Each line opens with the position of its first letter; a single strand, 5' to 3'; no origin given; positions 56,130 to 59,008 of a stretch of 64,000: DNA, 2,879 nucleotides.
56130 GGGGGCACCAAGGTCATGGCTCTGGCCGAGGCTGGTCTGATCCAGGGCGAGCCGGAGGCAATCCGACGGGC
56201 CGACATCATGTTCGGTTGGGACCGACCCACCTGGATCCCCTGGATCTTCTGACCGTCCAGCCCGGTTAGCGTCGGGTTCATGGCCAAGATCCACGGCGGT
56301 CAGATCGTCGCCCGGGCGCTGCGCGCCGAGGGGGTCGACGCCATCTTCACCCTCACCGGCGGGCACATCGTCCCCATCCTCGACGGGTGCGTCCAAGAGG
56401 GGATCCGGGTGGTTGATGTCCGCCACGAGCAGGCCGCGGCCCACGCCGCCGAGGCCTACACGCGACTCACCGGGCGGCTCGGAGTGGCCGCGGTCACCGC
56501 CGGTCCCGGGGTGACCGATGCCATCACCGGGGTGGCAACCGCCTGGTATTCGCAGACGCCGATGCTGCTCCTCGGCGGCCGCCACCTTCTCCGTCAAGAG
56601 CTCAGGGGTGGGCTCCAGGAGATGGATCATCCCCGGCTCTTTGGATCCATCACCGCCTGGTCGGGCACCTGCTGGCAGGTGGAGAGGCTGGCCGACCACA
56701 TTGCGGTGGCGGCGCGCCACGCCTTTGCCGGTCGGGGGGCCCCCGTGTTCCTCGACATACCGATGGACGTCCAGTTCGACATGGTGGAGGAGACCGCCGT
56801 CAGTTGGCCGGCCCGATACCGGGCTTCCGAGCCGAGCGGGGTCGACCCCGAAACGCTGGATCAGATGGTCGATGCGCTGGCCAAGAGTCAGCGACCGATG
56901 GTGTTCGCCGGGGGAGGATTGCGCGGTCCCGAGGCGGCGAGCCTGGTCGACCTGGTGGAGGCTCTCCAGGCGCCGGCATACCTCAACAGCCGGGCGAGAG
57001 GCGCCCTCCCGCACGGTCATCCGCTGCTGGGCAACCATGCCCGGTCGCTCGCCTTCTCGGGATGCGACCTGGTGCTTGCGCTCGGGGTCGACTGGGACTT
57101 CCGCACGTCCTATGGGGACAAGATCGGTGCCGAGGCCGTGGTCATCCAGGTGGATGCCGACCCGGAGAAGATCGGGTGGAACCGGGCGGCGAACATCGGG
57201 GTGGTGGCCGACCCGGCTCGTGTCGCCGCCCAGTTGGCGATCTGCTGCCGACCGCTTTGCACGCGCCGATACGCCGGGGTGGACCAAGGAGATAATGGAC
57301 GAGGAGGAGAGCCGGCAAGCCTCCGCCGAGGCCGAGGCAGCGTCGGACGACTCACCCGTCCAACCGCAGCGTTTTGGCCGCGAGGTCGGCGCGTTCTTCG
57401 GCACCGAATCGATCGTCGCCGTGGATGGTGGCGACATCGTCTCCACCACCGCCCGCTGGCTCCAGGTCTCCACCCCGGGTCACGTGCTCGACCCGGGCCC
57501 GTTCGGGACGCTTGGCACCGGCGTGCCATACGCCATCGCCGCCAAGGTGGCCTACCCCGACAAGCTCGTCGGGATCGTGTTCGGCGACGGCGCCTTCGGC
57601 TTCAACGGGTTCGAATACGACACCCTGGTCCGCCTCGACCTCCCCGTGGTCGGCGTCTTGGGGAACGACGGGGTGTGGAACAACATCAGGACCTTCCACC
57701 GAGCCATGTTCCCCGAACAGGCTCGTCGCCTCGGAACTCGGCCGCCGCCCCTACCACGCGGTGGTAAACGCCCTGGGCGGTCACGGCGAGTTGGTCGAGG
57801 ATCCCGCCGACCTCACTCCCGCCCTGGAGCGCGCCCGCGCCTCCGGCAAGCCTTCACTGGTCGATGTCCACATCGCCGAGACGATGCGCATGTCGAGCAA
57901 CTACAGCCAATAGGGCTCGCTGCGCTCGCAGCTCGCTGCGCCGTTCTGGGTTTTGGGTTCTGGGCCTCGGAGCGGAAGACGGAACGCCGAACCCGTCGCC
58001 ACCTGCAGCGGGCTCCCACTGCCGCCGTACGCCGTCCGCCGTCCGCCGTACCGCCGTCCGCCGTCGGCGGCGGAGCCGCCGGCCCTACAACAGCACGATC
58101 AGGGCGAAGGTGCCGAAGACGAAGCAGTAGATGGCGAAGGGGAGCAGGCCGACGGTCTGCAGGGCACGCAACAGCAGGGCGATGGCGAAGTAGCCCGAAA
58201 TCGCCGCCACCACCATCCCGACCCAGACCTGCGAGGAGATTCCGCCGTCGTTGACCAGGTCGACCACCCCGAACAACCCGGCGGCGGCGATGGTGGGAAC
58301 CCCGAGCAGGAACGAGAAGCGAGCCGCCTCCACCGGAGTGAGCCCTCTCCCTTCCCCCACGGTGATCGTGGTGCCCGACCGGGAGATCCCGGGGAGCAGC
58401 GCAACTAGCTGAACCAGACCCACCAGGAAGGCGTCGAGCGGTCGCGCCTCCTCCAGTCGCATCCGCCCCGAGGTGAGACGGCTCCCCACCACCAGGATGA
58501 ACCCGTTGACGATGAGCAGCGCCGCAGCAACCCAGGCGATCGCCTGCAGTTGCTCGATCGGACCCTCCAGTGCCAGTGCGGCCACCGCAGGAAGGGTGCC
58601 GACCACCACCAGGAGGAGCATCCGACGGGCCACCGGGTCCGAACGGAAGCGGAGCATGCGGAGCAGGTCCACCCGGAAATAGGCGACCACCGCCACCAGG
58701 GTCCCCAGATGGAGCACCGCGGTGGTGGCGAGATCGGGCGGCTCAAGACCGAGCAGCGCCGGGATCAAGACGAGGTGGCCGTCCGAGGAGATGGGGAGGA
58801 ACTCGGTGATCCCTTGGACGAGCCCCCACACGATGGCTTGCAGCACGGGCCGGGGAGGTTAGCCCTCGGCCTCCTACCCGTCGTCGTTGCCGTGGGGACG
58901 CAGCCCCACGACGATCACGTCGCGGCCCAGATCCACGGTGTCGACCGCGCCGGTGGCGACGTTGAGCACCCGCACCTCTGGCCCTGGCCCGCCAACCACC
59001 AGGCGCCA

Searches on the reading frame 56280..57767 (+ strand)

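Call 52: search_protein_families(library=pfam, proteins=[window:56280-57767:+], max_evalue=0.001)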
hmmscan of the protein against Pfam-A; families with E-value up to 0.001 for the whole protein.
window:56280-57767:+ (495 aa): 2 families
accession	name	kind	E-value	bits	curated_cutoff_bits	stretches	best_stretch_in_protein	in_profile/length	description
PF02776.23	TPP_enzyme_N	-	5.8e-37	126.5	26.8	1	5-117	2-116/119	Thiamine pyrophosphate enzyme, N-terminal TPP binding domain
PF00205.28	TPP_enzyme_M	-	4.9e-25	88.2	30.4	1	194-319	2-137/137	Thiamine pyrophosphate enzyme, central domain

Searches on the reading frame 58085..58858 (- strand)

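Call 52: search_protein_families(library=pfam, proteins=[window:58085-58858:-], max_evalue=0.001)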
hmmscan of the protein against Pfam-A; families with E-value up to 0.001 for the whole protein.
window:58085-58858:- (257 aa): 1 family
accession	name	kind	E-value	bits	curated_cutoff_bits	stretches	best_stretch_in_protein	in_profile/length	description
PF02673.24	BacA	-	2.6e-66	224.4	33.4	1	8-250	1-256/257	Bacitracin resistance protein BacA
